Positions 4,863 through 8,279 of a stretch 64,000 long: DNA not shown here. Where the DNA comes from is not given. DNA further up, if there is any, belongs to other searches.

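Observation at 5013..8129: Solitary 1038-aa DUF4062-like / STAND-like / propeller-like protein: candidate single-gene immune sensor with a eukaryote-like N-terminus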

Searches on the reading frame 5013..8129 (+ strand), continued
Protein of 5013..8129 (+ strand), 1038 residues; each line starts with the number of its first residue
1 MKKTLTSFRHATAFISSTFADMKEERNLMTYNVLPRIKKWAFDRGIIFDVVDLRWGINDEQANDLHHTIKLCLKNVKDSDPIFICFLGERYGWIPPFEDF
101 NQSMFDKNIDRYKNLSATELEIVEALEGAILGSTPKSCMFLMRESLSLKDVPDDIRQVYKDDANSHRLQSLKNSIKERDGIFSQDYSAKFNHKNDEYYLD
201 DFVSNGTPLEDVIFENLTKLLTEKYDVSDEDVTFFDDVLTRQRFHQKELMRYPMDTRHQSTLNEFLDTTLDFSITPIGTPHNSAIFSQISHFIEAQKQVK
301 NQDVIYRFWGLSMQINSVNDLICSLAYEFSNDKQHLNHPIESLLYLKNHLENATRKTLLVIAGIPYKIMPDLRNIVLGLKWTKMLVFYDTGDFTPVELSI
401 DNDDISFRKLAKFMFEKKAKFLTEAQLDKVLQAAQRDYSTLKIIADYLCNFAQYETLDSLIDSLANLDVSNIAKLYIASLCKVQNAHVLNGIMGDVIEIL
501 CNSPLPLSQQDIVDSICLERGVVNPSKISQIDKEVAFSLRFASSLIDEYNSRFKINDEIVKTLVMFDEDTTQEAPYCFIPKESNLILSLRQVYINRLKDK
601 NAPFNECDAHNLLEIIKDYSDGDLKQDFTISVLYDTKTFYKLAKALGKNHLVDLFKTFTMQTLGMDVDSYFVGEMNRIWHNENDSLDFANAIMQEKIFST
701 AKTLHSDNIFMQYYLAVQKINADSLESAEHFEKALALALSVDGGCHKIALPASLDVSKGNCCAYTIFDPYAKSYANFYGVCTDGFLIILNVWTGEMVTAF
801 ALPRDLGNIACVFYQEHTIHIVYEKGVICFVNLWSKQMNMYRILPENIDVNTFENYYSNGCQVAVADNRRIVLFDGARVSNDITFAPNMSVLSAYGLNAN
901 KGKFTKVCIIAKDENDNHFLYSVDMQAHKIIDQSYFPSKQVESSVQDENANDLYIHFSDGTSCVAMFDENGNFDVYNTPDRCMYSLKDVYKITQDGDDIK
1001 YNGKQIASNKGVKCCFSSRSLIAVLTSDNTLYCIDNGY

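Call 42: list_cluster_members(proteins=[window:5013-8126:+, window:4079-4735:+, window:8218-9414:+, window:2265-2864:+, window:160-1137:-])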
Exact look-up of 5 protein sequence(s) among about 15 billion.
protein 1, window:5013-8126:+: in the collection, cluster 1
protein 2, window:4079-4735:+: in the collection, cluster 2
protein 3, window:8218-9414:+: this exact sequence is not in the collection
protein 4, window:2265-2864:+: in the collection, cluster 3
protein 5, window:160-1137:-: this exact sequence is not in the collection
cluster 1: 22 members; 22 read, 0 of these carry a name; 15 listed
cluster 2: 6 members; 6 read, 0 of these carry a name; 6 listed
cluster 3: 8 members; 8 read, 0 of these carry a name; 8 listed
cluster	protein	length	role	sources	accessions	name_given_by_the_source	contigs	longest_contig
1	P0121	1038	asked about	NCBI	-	-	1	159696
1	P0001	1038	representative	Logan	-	-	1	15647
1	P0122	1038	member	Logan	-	-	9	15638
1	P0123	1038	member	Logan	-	-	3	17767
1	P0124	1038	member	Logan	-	-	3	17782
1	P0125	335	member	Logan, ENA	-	-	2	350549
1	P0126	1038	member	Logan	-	-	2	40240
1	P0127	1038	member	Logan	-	-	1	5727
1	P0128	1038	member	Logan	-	-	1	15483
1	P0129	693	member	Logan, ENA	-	-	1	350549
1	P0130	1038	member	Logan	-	-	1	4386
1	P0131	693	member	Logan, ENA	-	-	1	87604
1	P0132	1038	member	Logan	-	-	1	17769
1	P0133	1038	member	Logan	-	-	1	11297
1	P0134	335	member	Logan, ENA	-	-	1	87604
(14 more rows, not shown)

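Call 43: find_encoding_contigs(protein=window:5013-8129:+, flank=2000, max_places=6)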
Protein window:5013-8129:+ (1038 aa): no gene with exactly this product is on record in the collection.

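Call 44: find_encoding_contigs(protein=P0129, flank=6000, max_places=3)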
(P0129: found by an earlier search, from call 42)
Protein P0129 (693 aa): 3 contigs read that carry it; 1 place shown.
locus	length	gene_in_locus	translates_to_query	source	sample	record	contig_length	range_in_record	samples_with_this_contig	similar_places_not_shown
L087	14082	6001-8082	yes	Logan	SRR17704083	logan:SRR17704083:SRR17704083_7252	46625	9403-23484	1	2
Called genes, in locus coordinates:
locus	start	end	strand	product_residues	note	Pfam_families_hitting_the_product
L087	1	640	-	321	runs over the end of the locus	PF03576:Peptidase_S58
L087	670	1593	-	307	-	PF00561:Abhydrolase_1, PF12146:Hydrolase_4, PF12697:Abhydrolase_6 (weak), PF00326:Peptidase_S9 (faint)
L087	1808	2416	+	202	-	PF04263:TPK_catalytic, PF04265:TPK_B1_binding (weak)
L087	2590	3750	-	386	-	PF09515:Thia_YuaJ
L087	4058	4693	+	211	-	PF01741:MscL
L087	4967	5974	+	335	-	PF13271:DUF4062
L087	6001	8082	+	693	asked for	-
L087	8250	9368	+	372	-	PF01699:Na_Ca_ex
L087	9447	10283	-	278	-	PF02152:FolB, PF01288:HPPK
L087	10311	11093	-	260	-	PF00809:Pterin_bind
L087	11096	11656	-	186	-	PF01227:GTP_cyclohydroI, PF14489:QueF (weak)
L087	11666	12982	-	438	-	PF08245:Mur_ligase_M, PF02875:Mur_ligase_C, PF27239:FOL3_C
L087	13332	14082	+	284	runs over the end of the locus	PF16481:DUF5058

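Call 47: find_encoding_contigs(protein=P0007, flank=10000, max_places=2)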
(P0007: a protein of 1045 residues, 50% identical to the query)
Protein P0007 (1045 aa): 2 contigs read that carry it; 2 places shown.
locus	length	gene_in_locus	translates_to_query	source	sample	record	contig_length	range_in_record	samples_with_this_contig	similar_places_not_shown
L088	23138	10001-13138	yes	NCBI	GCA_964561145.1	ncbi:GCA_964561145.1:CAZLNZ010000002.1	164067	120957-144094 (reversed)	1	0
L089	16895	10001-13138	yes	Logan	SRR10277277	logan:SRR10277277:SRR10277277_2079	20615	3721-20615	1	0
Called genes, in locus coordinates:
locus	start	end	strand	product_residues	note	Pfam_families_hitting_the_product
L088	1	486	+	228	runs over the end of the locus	-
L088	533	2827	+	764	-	PF00069:Pkinase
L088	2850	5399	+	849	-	PF00069:Pkinase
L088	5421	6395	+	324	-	-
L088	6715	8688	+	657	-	PF01554:MatE, PF13189:Cytidylate_kin2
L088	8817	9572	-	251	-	PF00072:Response_reg, PF08769:Spo0A_C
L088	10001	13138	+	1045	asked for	PF13271:DUF4062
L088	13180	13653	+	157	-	-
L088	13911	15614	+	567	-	PF00149:Metallophos, PF02872:5_nucleotid_C (faint)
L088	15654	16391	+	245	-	PF01975:SurE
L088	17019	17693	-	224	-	PF24675:NpmA (weak), PF02390:Methyltransf_4, PF13847:Methyltransf_31 (weak), PF13649:Methyltransf_25 (weak)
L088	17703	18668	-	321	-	PF08240:ADH_N, PF00107:ADH_zinc_N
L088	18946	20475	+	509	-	PF00117:GATase, PF02540:NAD_synthase (weak), PF00958:GMP_synt_C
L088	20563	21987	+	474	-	PF00206:Lyase_1, PF10397:ADSL_C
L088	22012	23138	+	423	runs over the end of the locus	PF00709:Adenylsucc_synt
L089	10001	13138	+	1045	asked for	PF13271:DUF4062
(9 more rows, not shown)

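Call 48: find_encoding_contigs(protein=P0024, flank=10000, max_places=2)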
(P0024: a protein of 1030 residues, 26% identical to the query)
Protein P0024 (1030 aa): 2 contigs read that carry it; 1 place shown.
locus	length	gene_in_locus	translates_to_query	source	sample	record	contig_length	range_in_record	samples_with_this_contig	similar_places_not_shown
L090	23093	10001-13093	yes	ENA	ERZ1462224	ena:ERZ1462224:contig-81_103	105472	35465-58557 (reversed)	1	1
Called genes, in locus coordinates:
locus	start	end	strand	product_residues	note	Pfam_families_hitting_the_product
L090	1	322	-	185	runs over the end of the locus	-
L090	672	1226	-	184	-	-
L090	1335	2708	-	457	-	PF01637:ATPase_2, PF13191:AAA_16 (faint), PF13173:AAA_14, PF03008:DUF234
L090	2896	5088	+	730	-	PF06439:3keto-disac_hyd (faint), PF19763:DUF6250 (faint), PF00657:Lipase_GDSL (weak), PF13472:Lipase_GDSL_2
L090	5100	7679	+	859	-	PF04504:GeBP-like_DBD (faint)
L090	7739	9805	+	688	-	-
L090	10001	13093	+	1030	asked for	-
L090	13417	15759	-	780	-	PF00270:DEAD (faint), PF06733:DEAD_2, PF13307:Helicase_C_2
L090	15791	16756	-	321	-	PF00551:Formyl_trans_N, PF02911:Formyl_trans_C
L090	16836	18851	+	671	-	PF00501:AMP-binding, PF00550:PP-binding (weak)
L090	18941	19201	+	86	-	PF01649:Ribosomal_S20p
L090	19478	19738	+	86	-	PF19791:DUF6275 (weak)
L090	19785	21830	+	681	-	PF00009:GTP_EFTU, PF03144:GTP_EFTU_D2, PF22042:EF-G_D2, PF14492:EFG_III, PF03764:EFG_IV, PF00679:EFG_C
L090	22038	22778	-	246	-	PF01936:NYN, PF12872:OST-HTH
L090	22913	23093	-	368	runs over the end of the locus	PF04055:Radical_SAM, PF06969:HemN_C (weak)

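Call 49: find_encoding_contigs(protein=P0025, flank=10000, max_places=2)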
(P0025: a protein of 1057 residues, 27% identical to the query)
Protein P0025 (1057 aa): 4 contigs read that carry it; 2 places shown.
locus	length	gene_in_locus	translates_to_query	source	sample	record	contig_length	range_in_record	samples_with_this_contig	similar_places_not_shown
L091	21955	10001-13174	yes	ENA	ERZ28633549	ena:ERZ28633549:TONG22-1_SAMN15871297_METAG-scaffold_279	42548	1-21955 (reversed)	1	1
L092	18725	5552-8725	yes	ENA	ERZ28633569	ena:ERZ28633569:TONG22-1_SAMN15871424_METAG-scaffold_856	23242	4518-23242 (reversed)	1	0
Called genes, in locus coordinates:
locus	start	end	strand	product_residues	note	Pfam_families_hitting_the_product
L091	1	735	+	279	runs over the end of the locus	PF12541:DUF3737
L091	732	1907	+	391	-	PF00155:Aminotran_1_2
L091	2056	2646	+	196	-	PF05198:IF3_N, PF00707:IF3_C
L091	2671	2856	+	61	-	PF01632:Ribosomal_L35p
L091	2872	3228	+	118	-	PF00453:Ribosomal_L20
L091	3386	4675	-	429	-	PF01610:DDE_Tnp_ISL3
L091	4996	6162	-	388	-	PF22025:ThiI_fer, PF02926:THUMP, PF02568:ThiI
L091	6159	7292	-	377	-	PF00266:Aminotran_5, PF00155:Aminotran_1_2 (faint)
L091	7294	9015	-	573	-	PF06160:EzrA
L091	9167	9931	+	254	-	PF21247:Fic-like_C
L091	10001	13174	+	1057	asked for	PF13271:DUF4062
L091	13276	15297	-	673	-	-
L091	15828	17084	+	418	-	PF13350:Y_phosphatase3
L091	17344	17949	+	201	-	PF00163:Ribosomal_S4, PF01479:S4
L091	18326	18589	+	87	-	-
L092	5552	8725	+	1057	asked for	PF13271:DUF4062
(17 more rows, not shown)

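Call 53: search_protein_families(library=pfam, alignment_id=A1, max_evalue=1)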
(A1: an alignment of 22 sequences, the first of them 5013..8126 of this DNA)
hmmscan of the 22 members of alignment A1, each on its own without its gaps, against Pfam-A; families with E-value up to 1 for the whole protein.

A. member 1, window:5013-8126:+ (1038 aa): 2 families
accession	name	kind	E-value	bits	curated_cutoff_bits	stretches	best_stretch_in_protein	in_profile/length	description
PF13271.11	DUF4062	-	3.6e-12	46.7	24.7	1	14-121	3-78/82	Domain of unknown function (DUF4062)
PF01404.25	Ephrin_lbd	-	0.12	12.9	27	0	897-967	109-167/176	Ephrin receptor ligand binding domain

B. families by the number of members that match (of 22 scanned): 22 families
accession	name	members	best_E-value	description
PF13271.11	DUF4062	22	9.6e-14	Domain of unknown function (DUF4062)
PF24883.2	NPHP3_N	2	0.0012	Nephrocystin 3, N-terminal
PF23414.1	Beta-prop_EML_2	2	0.037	Echinoderm microtubule-associated protein second beta-propeller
PF23411.1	Beta-prop_Vps41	1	4e-05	Vps42 beta-propeller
PF13570.13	Beta-prop_ACSF4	1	0.0025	Beta-alanine-activating enzyme, beta-propeller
PF25824.1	DUF7951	1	0.0051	Repeat of unknown function (DUF7951)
PF10850.13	DUF2653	1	0.012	Protein of unknown function (DUF2653)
PF02616.19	SMC_ScpA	1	0.016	Segregation and condensation protein ScpA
PF24225.1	DUF7441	1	0.024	Domain of unknown function (DUF7441)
PF06419.17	COG6_N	1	0.056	Conserved oligomeric complex COG6, N-terminal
PF04286.17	DUF445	1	0.068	Protein of unknown function (DUF445)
PF19775.4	DUF6261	1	0.085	Family of unknown function (DUF6261)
PF01404.25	Ephrin_lbd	1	0.12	Ephrin receptor ligand binding domain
PF16805.11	Trans_coact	1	0.12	Phage late-transcription coactivator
PF13953.12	PapC_C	1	0.13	PapC C-terminal domain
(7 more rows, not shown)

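Call 73: search_dna_similar(query=window:5013-8126:+, collection=plasmids, mode=protein, max_evalue=0.001, max_rows=25)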
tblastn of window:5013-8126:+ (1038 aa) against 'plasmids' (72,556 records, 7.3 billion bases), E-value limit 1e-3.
Records with a match: 2; places in all: 2; records where one place covers at least 80% of the query: 0.
Best place of each record, by identity: <60% 2.
By first word of the organism name: Chloroflexota 1; Rhodococcus 1.
By predicted mobility (MOB-suite, as given by PLSDB): non-mobilizable 1; mobilizable 1.
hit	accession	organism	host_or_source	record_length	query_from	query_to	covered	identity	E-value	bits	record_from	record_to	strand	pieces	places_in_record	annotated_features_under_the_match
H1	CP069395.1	Chloroflexota bacterium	single cell,cold seep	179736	3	162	15%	32.0%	1e-18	100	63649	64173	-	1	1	DUF4062 domain-containing protein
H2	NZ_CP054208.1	Rhodococcus qingshengii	cell culture,carbendazim contaminated ...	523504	14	121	10%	32.7%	1e-10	74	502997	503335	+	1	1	DUF4062 domain-containing protein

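Call 74: search_dna_similar(query=window:5013-8126:+, collection=phages, mode=protein, max_evalue=0.001, max_rows=15)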
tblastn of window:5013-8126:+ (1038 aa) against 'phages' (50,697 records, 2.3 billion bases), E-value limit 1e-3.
No match.

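Call 83: search_solved_structures(query=A1, max_evalue=1)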
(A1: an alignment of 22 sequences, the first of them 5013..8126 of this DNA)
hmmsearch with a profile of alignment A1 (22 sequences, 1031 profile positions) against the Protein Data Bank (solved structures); distinct sequences matched with E-value up to 1: 1.
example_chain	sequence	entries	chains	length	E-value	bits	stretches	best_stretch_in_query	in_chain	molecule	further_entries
11gz_A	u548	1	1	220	2.4e-29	105.5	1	8-181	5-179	Telomerase protein component 1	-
